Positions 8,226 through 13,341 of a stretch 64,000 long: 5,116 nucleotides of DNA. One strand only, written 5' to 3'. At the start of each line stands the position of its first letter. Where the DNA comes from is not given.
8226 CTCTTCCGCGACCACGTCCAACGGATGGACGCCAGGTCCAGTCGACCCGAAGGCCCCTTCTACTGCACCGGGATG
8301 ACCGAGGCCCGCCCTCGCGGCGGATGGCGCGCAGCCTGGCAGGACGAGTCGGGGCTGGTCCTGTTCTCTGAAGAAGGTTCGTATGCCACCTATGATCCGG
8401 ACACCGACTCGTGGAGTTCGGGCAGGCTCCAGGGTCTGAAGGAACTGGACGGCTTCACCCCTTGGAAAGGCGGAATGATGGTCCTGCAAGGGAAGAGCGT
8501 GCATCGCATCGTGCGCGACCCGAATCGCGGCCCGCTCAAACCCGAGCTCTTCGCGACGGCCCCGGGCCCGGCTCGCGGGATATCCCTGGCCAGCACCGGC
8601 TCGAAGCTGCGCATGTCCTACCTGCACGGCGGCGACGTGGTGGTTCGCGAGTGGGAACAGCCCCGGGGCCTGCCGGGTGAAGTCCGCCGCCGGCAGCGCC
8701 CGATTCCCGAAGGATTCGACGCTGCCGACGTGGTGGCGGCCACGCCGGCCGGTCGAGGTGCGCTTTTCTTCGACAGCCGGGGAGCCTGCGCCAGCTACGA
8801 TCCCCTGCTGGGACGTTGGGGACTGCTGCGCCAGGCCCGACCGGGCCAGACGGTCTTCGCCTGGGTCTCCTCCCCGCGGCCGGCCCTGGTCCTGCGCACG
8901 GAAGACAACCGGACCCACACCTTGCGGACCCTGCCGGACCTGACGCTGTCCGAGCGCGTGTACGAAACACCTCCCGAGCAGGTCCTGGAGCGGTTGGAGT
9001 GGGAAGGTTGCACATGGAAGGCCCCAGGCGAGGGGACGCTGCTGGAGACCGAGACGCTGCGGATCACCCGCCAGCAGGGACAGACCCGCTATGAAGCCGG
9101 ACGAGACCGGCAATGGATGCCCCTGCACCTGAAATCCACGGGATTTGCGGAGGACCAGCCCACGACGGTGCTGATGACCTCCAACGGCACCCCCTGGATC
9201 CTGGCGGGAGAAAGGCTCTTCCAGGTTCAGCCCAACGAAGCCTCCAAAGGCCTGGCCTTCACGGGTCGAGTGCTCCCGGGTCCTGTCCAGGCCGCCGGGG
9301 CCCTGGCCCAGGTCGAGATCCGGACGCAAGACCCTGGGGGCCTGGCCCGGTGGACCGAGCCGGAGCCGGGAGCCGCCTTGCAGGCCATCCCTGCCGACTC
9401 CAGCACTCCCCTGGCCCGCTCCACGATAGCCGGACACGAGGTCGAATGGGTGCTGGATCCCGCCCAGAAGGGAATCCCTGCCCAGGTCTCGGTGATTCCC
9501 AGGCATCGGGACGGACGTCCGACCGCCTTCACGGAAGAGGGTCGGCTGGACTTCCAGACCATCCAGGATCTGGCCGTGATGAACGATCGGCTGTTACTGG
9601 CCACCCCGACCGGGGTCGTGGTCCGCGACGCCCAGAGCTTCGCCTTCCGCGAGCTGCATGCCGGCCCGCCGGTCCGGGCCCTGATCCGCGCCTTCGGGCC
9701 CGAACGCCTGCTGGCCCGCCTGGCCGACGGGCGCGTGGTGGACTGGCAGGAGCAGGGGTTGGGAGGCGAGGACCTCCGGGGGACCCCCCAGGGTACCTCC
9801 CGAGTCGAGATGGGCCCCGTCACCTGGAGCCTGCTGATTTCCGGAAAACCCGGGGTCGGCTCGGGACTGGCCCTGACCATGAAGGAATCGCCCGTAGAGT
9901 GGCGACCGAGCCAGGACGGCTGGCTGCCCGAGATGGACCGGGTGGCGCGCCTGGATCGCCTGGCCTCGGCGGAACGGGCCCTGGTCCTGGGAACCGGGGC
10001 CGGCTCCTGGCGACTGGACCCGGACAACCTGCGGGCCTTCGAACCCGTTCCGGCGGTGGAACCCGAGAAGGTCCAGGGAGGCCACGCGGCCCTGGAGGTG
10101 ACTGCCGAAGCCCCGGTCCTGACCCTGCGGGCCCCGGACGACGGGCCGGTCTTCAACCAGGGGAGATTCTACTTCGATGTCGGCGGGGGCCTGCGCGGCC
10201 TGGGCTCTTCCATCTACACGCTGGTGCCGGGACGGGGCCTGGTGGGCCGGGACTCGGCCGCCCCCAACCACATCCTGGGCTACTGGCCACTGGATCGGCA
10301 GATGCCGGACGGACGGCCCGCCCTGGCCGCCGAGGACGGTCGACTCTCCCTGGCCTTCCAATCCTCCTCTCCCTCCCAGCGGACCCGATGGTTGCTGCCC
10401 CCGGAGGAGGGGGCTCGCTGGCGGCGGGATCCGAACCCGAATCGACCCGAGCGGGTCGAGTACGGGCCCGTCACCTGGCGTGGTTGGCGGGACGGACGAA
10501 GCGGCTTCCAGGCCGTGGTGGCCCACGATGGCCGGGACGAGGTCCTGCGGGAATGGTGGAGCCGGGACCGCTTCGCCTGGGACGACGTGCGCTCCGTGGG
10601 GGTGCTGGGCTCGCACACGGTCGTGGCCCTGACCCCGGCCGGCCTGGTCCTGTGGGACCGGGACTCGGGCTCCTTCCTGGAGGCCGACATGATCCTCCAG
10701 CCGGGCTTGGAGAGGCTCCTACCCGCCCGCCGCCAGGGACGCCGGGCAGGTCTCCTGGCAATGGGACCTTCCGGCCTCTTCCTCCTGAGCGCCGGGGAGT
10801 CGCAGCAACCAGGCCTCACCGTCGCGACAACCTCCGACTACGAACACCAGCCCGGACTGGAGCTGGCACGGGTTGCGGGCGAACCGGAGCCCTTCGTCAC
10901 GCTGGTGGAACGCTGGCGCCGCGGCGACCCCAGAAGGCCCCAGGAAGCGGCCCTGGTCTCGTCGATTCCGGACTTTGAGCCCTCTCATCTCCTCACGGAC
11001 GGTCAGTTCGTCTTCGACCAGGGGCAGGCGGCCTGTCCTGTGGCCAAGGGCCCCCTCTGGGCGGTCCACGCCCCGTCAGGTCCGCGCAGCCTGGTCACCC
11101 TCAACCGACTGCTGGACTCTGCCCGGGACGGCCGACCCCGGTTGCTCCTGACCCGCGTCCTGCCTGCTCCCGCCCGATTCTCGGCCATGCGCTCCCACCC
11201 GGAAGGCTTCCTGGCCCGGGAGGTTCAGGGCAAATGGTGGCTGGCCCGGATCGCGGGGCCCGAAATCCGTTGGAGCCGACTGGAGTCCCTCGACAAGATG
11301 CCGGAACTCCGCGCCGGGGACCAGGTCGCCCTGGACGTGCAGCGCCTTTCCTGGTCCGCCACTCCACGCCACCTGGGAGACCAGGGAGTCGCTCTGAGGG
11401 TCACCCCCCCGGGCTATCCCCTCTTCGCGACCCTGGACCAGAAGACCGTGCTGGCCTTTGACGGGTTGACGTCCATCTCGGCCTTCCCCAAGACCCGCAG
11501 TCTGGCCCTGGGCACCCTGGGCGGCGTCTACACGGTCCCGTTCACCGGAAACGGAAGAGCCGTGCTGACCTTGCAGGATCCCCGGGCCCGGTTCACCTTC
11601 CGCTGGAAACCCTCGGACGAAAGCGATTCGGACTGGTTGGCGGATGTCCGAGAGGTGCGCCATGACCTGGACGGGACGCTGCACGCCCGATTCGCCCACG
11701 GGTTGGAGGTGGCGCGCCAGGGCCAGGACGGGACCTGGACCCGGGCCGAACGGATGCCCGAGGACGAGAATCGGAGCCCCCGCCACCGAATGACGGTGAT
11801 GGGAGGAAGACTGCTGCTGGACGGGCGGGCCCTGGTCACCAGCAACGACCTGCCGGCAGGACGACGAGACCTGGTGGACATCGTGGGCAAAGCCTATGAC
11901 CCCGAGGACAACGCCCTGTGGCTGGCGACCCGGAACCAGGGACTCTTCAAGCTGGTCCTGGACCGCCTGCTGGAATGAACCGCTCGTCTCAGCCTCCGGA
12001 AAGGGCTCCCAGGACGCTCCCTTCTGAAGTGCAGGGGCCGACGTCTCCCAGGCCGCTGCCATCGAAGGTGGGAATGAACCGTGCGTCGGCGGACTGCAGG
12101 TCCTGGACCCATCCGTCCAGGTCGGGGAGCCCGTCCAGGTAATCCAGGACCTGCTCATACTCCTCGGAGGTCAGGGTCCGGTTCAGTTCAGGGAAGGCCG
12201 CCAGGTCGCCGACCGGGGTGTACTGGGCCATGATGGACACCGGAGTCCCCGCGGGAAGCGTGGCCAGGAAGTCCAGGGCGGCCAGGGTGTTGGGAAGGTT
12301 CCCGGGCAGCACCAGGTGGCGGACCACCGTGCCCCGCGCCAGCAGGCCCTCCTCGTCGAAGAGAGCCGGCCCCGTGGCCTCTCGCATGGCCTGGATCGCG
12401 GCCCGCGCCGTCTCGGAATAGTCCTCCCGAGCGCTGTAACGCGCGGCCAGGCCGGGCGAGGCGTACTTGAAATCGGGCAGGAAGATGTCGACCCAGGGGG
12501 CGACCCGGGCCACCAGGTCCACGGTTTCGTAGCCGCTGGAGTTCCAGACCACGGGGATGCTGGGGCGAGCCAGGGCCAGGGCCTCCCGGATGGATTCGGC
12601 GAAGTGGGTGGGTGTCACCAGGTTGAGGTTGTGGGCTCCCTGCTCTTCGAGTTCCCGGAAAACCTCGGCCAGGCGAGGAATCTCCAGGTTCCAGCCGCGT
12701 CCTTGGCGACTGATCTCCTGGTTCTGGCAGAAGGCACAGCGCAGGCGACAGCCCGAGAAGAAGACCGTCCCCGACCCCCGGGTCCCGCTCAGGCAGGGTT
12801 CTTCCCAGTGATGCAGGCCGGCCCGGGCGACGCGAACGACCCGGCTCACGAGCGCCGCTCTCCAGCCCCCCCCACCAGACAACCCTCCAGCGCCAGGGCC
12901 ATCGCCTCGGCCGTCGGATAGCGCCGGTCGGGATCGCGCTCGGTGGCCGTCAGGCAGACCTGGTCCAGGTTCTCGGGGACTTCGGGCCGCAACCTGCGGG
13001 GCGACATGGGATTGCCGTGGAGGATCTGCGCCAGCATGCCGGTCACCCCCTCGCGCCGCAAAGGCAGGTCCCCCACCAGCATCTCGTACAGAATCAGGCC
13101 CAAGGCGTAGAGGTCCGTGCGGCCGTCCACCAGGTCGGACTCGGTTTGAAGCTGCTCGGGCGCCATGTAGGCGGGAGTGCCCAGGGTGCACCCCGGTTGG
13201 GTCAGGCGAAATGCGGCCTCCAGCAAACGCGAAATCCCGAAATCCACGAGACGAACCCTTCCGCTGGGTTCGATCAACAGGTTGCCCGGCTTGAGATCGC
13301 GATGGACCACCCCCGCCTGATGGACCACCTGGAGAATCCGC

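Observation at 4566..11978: Giant 2470-aa protein with split membrane topology and ~2000 aa of propeller-like repeats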

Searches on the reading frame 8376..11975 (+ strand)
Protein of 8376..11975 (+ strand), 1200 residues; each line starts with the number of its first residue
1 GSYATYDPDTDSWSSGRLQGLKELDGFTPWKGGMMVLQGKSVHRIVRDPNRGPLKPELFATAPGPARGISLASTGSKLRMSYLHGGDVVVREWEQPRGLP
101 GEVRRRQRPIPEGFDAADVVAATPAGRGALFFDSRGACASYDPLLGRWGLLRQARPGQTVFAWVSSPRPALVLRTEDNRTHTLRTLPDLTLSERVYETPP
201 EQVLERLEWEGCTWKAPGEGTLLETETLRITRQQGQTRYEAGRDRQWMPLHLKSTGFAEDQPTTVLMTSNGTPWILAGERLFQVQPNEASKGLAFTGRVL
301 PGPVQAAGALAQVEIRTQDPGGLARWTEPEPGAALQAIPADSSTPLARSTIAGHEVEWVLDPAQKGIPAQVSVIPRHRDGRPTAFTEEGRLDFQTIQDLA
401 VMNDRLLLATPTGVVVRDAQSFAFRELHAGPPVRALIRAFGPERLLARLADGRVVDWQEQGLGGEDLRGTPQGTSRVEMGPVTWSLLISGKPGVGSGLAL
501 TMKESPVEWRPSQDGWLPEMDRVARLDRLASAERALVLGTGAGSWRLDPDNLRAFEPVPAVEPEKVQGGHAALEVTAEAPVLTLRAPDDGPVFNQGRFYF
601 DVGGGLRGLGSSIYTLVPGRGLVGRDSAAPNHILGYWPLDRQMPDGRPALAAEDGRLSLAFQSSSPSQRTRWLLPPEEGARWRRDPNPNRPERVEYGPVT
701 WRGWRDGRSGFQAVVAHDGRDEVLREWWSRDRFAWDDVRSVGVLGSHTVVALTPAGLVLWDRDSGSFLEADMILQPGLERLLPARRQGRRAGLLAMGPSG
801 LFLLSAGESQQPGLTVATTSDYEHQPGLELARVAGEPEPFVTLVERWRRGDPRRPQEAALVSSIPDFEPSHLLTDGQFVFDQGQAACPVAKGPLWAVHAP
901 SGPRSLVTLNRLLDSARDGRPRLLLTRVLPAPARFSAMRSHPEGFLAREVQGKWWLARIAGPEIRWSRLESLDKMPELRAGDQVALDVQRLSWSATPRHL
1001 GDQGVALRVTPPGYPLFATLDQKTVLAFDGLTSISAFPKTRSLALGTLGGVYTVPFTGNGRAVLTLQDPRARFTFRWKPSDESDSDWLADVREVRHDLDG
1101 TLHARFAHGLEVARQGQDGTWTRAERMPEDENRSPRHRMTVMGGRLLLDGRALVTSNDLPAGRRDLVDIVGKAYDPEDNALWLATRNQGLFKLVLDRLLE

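Call 52: predict_structure(alignment_id=A3)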
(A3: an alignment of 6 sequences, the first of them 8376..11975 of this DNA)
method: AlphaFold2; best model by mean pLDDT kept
length: 1200 residues; sequences in the alignment: 6
mean_pLDDT: 46.5   pTM: 0.30
mean pLDDT of the five models: 46.5, 44.2, 43.8, 42.9, 41.5
residues with pLDDT >= 90: 12; 70-90: 165; 50-70: 206; < 50: 817
segments of 3 or more residues with pLDDT < 50: 8-12, 242-249, 258-273, 276-280, 284-299, 304-314, 318-321, 330-332, 339-378, 380-450, 452-463, 468-687, 689-691, 694-700, 707-885, 900-904, 914-923, 971-976, 986-1004, 1009-1014, 1019-1063, 1068-1096, 1098-1102, 1107-1110, 1116-1121, 1129-1148, 1150-1200
pLDDT, mean of each block of 10 residues (from residue 1): 50 60 72 82 77 76 76 72 64 80 60 83 76 89 68 88 75 90 78 88 79 73 74 76 48 47 41 48 42 38 42 46 53 52 39 39 33 40 33 32 36 37 27 35 40 46 45 30 30 32 37 33 29 30 34 29 23 21 30 30 29 37 38 35 33 38 31 33 45 45 47 41 37 32 34 42 34 36 30 32 33 32 29 31 26 28 29 27 45 55 54 45 55 64 68 71 68 50 49 41 47 47 40 41 43 43 47 31 38 44 51 51 57 33 39 40 34 36 30 31
secondary structure, 60 per line:
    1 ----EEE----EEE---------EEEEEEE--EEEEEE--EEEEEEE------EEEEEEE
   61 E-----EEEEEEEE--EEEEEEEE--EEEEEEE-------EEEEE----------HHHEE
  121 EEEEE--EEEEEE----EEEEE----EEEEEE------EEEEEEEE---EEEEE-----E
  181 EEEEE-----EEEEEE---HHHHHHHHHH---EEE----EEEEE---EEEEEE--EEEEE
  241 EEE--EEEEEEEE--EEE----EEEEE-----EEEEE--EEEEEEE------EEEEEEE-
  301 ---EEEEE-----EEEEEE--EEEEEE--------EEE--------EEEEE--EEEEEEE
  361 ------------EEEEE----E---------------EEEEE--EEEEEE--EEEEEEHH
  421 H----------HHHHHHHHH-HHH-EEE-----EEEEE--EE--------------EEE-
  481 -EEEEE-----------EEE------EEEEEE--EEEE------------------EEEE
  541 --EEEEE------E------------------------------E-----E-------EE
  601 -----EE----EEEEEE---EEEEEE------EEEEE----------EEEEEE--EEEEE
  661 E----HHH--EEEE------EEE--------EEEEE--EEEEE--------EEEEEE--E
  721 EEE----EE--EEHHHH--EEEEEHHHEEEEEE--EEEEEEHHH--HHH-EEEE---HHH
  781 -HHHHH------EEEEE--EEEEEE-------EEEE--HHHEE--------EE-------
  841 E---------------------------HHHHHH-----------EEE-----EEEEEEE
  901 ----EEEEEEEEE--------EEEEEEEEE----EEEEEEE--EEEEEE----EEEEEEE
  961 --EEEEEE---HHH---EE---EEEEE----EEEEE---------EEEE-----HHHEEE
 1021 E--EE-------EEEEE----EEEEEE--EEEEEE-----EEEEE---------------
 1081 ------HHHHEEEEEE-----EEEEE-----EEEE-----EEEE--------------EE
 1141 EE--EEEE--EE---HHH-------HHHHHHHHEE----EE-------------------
elements in order (helices of 4 or more, strands of 3 or more residues): E5-7 E12-14 E24-30 E33-38 E41-47 E54-61 E67-74 E77-84 E87-93 E101-105 E119-125 E128-133 E138-142 E147-152 E159-166 E170-174 E180-185 E191-196 H200-209 E213-215 E220-224 E228-233 E236-243 E246-253 E256-258 E263-267 E273-277 E280-286 E293-299 E304-308 E314-319 E322-327 E336-338 E347-351 E354-360 E373-377 E398-402 E405-410 E413-418 H432-440 E446-448 E454-458 E477-479 E482-486 E498-500 E507-512 E515-518 E537-540 E543-547 E612-617 E621-626 E633-637 E648-653 E656-661 E671-674 E681-683 E692-696 E699-703 E712-717 E720-723 H734-737 E740-744 E748-753 E756-761 E771-774 H782-786 E793-797 E800-805 E813-816 H869-874 E886-888 E894-900 E905-913 E922-930 E935-941 E944-949 E954-960 E963-968 E983-987 E992-996 E1006-1009 E1018-1021 E1033-1037 E1042-1047 E1050-1055 E1061-1065 H1087-1090 E1091-1096 E1102-1106 E1112-1115 E1121-1124 E1139-1142 E1145-1148 H1166-1173

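Call 55: fold_search(model_id=the predicted structure, library=pdb)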
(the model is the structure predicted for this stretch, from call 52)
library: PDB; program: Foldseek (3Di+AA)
matches with E <= 10: 1592; with E <= 0.001: 386
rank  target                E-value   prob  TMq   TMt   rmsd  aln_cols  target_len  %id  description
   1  8d7u_A                4.8e-11  1.00  0.10  0.11  29.6      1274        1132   10  Cereblon~DDB1 bound to CC-92480 with DDB1 in the linear conformation (released 2022-07-20)
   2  9sfm_A                9.2e-11  1.00  0.10  0.11  29.7      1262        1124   10  Crystal structure of Cereblon-DDB1 in complex with SB-405483 and Lenalidomide (released 2025-11-19)
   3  9a40_C                1.1e-10  1.00  0.10  0.10  31.1      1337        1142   10  model of Cullin4 (released 2024-09-18)
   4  9i3v_B                5.2e-10  1.00  0.10  0.05  33.9      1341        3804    9  Cryo-EM structure of the human LRP2 ectodomain (released 2026-02-04)
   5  5v3o_A                5.7e-10  1.00  0.11  0.11  29.2      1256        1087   10  Cereblon in complex with DDB1 and CC-220 (released 2017-05-03)
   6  9k1y_A                5.7e-10  1.00  0.09  0.10  32.1      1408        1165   10  Structure of the SF3B core, harboring the R625H mutation in SF3B1, in complex with intron-U2 snRNA (released 2025-09-03)
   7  3ott_B                6.3e-10  1.00  0.11  0.15  30.5      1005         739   11  Crystal Structure of the extracellular domain of the putative one component system BT4673 from B. thetaiotaomicron (released 2011-08-10)
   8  4a2m_D                7.9e-10  1.00  0.07  0.10  27.4      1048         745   10  Structure of the periplasmic domain of the heparin and heparan sulphate sensing hybrid two component system BT4663 in  (released 2012-05-02)
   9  5z56_3                1.0e-09  1.00  0.10  0.11  30.5      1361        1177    9  cryo-EM structure of a human activated spliceosome (mature Bact) at 5.1 angstrom. (released 2018-09-19)
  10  5hxb_B                1.3e-09  1.00  0.10  0.11  29.4      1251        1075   10  Cereblon in complex with DDB1, CC-885, and GSPT1 (released 2016-06-29)
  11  9ozi_A                1.8e-09  0.98  0.06  0.05  54.6      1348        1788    8  Cryo-EM structure of chicken ROS1 in apo-state. This is the complete map and model. (released 2026-02-25)
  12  8zsw                  2.1e-09  1.00  0.10  0.11  29.6      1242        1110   10  Crystal Structure of Human DDB1, a Component of the E3 Ubiquitin Ligase Complex (released 2025-06-11)
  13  9hne_E                2.4e-09  1.00  0.10  0.11  29.5      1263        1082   10  Cereblon in complex with DDB1, GSPT1 and Compound-1 (released 2025-10-22)
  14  9pwq_A                2.4e-09  0.99  0.08  0.07  51.6      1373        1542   10  Cryo-EM structure of receptor tyrosine kinase ROS1 extracellular domain in complex with NELL2 (released 2026-02-25)
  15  4e54_A                2.6e-09  1.00  0.10  0.10  29.9      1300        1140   10  Damaged DNA induced UV-damaged DNA-binding protein (UV-DDB) dimerization and its roles in chromatinized DNA repair (released 2012-08-08)
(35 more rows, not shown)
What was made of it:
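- Closest known: Eukaryotic multi-propeller scaffolds. Same: They give Foldseek matches at E of about 1e-10 to the aa 1271-2470 model, showing that this part looks like consecutive propellers (call 55).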

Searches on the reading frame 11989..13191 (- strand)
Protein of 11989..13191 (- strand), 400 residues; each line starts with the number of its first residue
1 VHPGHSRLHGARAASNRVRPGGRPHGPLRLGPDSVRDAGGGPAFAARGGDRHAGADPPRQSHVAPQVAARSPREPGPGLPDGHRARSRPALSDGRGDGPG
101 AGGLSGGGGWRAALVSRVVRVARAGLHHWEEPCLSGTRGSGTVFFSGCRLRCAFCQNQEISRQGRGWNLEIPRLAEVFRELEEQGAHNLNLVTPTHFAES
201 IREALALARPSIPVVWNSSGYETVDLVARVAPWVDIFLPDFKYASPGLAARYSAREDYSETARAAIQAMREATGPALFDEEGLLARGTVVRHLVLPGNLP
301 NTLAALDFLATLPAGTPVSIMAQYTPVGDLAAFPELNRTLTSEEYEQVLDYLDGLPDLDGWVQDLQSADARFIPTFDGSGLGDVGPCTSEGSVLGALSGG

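Call 5: search_protein_families(library=pfam, proteins=[window:11989-13191:-], max_evalue=0.1)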
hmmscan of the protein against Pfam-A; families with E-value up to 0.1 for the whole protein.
window:11989-13191:- (400 aa): 2 families
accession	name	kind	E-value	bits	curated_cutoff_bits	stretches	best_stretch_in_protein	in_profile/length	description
PF04055.27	Radical_SAM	-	1e-09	39.2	29.5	1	143-276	2-143/166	Radical SAM superfamily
PF13353.11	Fer4_12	-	1.5e-06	29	22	1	136-228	5-99/137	4Fe-4S single cluster domain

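Call 6: search_protein_families(library=ncbifam, proteins=[window:11989-13191:-], max_evalue=0.1)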
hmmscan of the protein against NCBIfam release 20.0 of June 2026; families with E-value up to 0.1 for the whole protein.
window:11989-13191:- (400 aa): 12 families
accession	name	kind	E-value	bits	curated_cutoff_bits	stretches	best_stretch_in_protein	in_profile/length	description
TIGR02495.1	NrdG2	equivalog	1.7e-06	27.5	131.15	1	140-179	18-57/193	anaerobic ribonucleoside-triphosphate reductase activating protein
TIGR02494.1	PFLE_PFLC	subfamily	6.4e-06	25.6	174.35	1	141-162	17-38/293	glycyl-radical enzyme activating protein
NF043069.1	T4HPD_activ_SAM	equivalog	9e-06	25.3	425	1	141-162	20-41/299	trans-4-hydroxy-L-proline dehydratase activase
TIGR04395.1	cutC_activ_rSAM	equivalog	6.1e-05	22.4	360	1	142-161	24-43/309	choline TMA-lyase-activating enzyme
TIGR02491.1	NrdG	equivalog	0.00093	19.2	126.1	1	141-223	18-107/154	anaerobic ribonucleoside-triphosphate reductase activating protein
TIGR02493.1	PFLA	equivalog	0.0014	18.1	231.75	1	142-169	19-46/235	pyruvate formate-lyase-activating protein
NF033719.1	ind_deCO2_activ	equivalog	0.003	16.9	425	0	142-159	20-37/302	indoleacetate decarboxylase activase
NF033717.2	HPDL_rSAM_activ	equivalog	0.014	14.7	420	1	141-161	22-42/311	4-hydroxyphenylacetate decarboxylase activase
NF048010.1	SfplDhtActHpsHDes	equivalog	0.027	13.3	430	1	142-161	25-44/298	(2S)-3-sulfopropanediol dehydratase activating enzyme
TIGR04337.1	AmmeMemoSam_rS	hypoth_equivalog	0.045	12.6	220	1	146-163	77-94/349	AmmeMemoRadiSam system radical SAM enzyme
TIGR04041.1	activase_YjjW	hypoth_equivalog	0.076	12.4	250.2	0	142-160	21-39/276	YjjW family glycine radical enzyme activase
NF008335.0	PRK11121.1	equivalog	0.093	12.5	199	0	136-182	16-60/154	anaerobic ribonucleoside-triphosphate reductase-activating protein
